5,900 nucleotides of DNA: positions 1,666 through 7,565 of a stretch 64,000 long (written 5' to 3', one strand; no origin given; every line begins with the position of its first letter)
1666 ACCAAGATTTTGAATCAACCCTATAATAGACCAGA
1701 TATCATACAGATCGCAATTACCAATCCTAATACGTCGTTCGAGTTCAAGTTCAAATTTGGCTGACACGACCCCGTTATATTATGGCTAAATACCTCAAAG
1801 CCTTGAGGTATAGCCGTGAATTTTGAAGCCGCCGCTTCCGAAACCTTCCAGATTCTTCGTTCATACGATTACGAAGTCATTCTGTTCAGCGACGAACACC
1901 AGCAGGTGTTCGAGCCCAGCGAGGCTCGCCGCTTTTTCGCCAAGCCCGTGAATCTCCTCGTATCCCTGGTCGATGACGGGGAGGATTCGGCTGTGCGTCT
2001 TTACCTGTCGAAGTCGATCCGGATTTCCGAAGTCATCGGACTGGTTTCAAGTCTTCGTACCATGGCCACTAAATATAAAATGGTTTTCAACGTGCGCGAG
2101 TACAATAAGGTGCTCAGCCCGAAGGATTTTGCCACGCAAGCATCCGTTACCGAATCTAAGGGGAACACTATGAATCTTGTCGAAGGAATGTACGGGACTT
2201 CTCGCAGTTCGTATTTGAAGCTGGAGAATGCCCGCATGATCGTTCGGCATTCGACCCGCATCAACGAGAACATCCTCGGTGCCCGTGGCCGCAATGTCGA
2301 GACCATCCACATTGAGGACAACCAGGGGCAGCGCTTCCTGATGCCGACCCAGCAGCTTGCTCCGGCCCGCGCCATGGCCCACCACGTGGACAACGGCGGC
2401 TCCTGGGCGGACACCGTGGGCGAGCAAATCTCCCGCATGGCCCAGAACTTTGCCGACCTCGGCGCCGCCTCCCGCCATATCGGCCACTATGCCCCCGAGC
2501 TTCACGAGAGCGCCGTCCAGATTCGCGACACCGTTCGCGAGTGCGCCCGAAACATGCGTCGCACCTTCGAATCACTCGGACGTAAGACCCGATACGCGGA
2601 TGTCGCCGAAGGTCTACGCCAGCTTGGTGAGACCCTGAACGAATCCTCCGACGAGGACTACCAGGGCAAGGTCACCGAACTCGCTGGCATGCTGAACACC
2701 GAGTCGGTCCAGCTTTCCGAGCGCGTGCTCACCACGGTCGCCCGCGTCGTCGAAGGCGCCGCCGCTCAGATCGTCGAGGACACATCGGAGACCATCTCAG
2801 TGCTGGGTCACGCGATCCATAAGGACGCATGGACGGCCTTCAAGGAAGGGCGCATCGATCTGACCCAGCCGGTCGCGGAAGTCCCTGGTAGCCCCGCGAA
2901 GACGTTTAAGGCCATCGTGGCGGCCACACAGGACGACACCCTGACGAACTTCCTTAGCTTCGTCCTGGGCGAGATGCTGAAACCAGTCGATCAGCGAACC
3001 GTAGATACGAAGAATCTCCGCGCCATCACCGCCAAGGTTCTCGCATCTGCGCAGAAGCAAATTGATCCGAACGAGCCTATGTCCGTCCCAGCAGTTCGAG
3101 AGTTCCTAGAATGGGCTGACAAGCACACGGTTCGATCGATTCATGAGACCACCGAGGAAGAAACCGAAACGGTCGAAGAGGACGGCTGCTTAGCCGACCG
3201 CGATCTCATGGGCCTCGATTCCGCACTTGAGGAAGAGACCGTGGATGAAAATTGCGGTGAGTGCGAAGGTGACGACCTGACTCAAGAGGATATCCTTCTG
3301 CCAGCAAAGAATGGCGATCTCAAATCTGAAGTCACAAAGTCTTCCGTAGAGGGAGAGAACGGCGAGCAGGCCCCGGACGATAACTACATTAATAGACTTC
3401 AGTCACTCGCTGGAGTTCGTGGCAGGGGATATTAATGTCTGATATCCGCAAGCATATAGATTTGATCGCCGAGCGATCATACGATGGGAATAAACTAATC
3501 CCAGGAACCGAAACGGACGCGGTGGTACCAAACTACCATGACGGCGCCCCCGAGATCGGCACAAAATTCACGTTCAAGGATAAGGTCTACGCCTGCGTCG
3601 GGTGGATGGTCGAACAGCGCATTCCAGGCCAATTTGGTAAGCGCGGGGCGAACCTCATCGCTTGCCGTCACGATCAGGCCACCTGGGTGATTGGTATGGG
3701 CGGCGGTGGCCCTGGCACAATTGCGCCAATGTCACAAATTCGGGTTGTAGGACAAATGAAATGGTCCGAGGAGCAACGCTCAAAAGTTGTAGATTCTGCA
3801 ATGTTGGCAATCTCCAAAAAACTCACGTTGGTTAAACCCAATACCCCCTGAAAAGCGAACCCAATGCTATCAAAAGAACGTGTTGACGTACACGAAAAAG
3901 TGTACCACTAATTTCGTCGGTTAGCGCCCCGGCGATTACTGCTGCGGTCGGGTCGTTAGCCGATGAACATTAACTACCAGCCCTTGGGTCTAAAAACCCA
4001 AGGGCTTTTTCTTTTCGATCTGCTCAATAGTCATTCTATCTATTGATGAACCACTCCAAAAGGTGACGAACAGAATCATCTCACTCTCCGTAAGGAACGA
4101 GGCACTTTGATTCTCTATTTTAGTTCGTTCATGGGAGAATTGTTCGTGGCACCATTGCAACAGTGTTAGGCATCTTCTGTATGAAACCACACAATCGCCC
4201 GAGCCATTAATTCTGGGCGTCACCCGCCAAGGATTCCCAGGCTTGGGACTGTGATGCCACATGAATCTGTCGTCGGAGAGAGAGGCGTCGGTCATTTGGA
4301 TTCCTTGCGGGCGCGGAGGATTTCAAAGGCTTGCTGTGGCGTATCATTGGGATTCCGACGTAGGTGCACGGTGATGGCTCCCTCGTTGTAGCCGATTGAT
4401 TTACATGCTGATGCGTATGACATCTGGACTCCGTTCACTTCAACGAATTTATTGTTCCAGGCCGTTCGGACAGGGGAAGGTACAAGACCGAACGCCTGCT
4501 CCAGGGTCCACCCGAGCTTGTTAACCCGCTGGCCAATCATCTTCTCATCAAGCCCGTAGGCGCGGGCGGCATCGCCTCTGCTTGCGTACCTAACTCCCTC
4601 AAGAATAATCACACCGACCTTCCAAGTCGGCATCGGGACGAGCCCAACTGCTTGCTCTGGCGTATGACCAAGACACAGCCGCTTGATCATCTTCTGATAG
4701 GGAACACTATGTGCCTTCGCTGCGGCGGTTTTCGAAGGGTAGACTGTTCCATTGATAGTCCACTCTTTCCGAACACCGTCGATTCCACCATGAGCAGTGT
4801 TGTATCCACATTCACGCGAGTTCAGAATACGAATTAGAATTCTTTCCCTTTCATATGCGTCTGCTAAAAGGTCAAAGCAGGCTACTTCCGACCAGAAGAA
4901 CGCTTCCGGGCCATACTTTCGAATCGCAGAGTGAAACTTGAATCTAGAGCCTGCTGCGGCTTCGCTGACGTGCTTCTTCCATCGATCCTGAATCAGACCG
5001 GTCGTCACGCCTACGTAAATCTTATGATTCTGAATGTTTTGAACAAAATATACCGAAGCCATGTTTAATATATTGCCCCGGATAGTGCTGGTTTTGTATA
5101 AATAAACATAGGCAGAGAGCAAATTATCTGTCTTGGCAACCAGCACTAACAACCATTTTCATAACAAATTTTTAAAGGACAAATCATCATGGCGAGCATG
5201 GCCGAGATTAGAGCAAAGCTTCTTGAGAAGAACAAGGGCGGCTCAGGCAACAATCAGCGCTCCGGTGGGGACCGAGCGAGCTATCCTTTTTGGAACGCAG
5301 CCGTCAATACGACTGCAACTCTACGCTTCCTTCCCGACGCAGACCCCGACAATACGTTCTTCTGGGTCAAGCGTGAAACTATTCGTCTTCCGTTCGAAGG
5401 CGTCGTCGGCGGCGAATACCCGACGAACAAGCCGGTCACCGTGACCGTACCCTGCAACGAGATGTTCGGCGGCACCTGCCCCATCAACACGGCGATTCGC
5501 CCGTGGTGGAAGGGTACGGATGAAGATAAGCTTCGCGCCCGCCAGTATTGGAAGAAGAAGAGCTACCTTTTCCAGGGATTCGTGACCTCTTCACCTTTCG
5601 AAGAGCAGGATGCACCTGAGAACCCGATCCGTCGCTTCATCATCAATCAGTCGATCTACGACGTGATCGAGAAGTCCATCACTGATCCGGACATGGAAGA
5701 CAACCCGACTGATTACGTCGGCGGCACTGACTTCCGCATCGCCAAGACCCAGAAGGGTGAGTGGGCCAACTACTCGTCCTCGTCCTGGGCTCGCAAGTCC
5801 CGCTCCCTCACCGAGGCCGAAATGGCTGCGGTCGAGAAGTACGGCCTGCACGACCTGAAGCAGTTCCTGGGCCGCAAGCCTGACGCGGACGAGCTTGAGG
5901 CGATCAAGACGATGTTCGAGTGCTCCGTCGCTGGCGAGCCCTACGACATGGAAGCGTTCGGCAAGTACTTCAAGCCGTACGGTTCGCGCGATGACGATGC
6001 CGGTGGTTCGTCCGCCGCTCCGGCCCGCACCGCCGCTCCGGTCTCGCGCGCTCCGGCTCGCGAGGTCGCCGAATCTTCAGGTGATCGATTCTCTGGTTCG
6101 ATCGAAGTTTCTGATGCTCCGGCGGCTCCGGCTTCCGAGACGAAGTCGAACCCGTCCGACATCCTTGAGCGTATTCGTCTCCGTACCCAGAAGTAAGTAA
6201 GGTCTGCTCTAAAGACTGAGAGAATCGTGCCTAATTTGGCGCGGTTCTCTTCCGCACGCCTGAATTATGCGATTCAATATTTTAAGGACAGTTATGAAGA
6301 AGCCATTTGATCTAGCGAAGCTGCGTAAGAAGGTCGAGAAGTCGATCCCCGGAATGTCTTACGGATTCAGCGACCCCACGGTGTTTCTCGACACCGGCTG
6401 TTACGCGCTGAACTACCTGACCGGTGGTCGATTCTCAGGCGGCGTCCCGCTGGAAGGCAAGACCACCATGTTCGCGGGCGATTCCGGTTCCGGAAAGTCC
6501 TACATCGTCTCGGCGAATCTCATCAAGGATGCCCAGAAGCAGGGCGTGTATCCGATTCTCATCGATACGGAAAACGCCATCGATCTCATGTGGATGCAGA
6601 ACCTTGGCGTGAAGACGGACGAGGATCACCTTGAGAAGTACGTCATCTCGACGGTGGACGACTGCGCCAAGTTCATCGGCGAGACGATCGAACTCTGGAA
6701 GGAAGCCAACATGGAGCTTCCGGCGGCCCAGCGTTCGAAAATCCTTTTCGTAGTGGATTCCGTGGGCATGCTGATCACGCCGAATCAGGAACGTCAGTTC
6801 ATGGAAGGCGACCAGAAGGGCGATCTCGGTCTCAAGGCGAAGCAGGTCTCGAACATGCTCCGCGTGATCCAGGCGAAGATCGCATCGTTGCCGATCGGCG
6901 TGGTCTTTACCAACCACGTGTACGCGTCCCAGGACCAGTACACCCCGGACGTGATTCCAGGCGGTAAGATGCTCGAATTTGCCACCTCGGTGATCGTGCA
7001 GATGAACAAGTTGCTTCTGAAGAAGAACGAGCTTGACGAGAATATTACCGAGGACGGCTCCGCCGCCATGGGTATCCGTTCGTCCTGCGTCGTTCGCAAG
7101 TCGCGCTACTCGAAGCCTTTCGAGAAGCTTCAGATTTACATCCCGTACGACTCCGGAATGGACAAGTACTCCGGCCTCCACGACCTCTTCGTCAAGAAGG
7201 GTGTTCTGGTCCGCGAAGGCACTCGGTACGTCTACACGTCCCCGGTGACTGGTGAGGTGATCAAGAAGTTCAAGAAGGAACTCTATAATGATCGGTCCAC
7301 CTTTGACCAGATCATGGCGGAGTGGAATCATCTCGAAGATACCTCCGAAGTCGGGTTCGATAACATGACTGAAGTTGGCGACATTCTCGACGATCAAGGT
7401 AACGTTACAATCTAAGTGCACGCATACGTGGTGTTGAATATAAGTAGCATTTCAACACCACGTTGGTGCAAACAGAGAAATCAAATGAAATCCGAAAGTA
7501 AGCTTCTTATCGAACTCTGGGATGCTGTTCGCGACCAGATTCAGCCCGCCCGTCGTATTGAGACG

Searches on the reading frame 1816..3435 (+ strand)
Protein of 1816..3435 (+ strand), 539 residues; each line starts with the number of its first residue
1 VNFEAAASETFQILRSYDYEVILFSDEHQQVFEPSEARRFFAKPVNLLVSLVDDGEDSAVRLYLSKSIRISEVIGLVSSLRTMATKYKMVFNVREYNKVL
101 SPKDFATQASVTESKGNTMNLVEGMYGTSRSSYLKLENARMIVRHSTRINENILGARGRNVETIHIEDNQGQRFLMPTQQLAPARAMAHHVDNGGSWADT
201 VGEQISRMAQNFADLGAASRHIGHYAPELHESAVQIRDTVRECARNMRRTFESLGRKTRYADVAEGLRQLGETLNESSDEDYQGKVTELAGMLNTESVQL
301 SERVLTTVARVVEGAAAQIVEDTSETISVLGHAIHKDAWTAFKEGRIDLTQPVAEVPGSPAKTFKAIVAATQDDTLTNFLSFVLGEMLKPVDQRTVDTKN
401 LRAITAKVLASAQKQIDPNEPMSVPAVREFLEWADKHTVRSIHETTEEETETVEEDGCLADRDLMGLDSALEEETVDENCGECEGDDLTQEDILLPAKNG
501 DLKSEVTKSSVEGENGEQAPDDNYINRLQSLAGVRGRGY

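Call 8: search_protein_families(library=phrogs, proteins=[window:1816-3435:+], max_evalue=0.001)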
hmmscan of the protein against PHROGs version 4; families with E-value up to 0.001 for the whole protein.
window:1816-3435:+ (539 aa): 1 family
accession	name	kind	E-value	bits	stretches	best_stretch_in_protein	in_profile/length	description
phrog_13484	-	head and packaging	1.7e-35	123.8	1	10-218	10-221/428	virion structural protein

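Call 37: search_dna_similar(query=window:1816-3435:+, collection=phages, mode=protein, max_evalue=0.00001, max_rows=25)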
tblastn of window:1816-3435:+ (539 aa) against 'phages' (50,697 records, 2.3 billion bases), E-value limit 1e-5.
Records with a match: 88; places in all: 88; records where one place covers at least 80% of the query: 0.
Best place of each record, by identity: <60% 88.
By first word of the organism name: Escherichia 34; Pseudomonas 11; Klebsiella 11; Erwinia 8; Salmonella 8; Yersinia 4; Xanthomonas 2; Serratia 2; Cronobacter 2; Pectobacterium 2; and 3 more.
By host as written in the record: Escherichia coli 11; - 9; Pseudomonas aeruginosa PAO1 5; Klebsiella pneumoniae 5; Salmonella enterica subsp. enterica serovar Typhimurium 4; Erwinia amylovora 3; Erwinia amylovora SNUABM_01 3; Pseudomonas aeruginosa 3; and 33 more.
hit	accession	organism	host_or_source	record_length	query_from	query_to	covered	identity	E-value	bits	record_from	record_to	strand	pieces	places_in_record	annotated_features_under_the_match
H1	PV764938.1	Sinorhizobium phage Phosso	Sinohrizobium meliloti NRRL L-50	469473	7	312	57%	30.4%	3e-39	159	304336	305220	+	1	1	hypothetical protein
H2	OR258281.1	Xanthomonas phage XaC1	Xanthomonas vesicatoria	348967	7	335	61%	28.0%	4e-29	128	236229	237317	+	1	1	structural protein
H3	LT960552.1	Yersinia phage fHe-Yen9-03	-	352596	7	336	61%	26.8%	4e-26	119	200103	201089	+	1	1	g273: hypothetical protein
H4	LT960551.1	Yersinia phage fHe-Yen9-04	-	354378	7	336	61%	26.8%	4e-26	119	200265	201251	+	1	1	g269: hypothetical protein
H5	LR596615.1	Yersinia phage fHe-Yen9-04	-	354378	7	336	61%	26.8%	4e-26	119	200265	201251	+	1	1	g269: hypothetical protein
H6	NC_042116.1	Yersinia phage fHe-Yen9-04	-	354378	7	336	61%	26.8%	4e-26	119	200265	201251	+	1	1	g269: virion structural protein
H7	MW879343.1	Erwinia phage pEa_SNUABM_44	Erwinia amylovora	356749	7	290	53%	28.9%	5e-26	119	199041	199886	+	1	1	hypothetical protein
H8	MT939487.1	Erwinia phage pEa_SNUABM_47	Erwinia amylovora SNUABM_01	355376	7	290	53%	28.9%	5e-26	119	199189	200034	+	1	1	putative structural protein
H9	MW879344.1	Erwinia phage pEa_SNUABM_49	Erwinia amylovora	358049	7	290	53%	28.9%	5e-26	119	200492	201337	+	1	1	hypothetical protein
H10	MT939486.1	Erwinia phage pEa_SNUABM_12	Erwinia amylovora SNUABM_01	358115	7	290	53%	28.9%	5e-26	119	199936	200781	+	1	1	putative structural protein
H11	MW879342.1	Erwinia phage pEa_SNUABM_19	Erwinia amylovora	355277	7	290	53%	28.9%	5e-26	119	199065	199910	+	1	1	hypothetical protein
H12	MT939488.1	Erwinia phage pEa_SNUABM_50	Erwinia amylovora SNUABM_01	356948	7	290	53%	28.9%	5e-26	119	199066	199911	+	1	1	putative structural protein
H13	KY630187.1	Serratia phage BF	Serratia marcescens UCC2017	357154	7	290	53%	28.9%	5e-26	119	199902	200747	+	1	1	structural protein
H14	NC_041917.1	Serratia phage BF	Serratia marcescens UCC2017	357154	7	290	53%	28.9%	5e-26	119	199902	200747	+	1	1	virion structural protein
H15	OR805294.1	Pseudomonas phage Ettore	Pseudomonas aeruginosa PAO1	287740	1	281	52%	28.7%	1e-32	139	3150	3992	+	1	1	virion structural protein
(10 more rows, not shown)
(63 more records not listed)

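Call 53: get_annotated_region(hit=H1, flank=3000)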
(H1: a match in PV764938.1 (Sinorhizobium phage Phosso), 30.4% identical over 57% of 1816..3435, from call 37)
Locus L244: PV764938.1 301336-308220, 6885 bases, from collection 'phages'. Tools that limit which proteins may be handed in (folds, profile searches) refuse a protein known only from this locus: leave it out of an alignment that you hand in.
description: Sinorhizobium phage Phosso, complete genome.
organism: Sinorhizobium phage Phosso (NCBI taxid 3435197)
taxonomy: Viruses
host: Sinohrizobium meliloti NRRL L-50; source: soil; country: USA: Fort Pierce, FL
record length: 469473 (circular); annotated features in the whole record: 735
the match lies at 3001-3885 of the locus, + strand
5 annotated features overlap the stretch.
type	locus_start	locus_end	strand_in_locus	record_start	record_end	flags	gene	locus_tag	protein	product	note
CDS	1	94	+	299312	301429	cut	-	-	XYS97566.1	hypothetical protein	409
CDS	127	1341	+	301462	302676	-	-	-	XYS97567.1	hypothetical protein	410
CDS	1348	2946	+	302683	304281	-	-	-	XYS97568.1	terminase large subunit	411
CDS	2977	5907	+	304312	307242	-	-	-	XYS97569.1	hypothetical protein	412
CDS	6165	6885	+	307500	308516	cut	-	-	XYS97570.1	hypothetical protein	413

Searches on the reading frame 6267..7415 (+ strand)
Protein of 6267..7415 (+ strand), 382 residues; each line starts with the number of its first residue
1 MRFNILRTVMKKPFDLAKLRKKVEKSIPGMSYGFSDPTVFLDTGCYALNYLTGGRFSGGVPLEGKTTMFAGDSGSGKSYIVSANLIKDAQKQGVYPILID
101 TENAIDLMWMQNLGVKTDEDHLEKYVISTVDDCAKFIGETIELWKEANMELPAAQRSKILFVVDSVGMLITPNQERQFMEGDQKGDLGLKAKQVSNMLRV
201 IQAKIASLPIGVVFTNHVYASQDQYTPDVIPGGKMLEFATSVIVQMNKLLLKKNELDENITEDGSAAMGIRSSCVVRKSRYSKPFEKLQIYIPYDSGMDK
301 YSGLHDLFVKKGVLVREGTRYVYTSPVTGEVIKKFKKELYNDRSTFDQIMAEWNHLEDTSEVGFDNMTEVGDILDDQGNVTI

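Call 8: search_protein_families(library=phrogs, proteins=[window:6267-7415:+], max_evalue=0.001)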
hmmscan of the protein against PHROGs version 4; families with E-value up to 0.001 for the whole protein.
window:6267-7415:+ (382 aa): 3 families
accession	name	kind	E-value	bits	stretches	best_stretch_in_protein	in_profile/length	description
phrog_97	-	other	3.6e-58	199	2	10-248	14-253/506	UvsX-like recombinase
phrog_8337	-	DNA, RNA and nucleotide metabolism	7.1e-23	82.4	1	34-248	43-243/273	DNA repair protein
phrog_18112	-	other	7.2e-05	23.5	1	261-342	53-137/207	recombinase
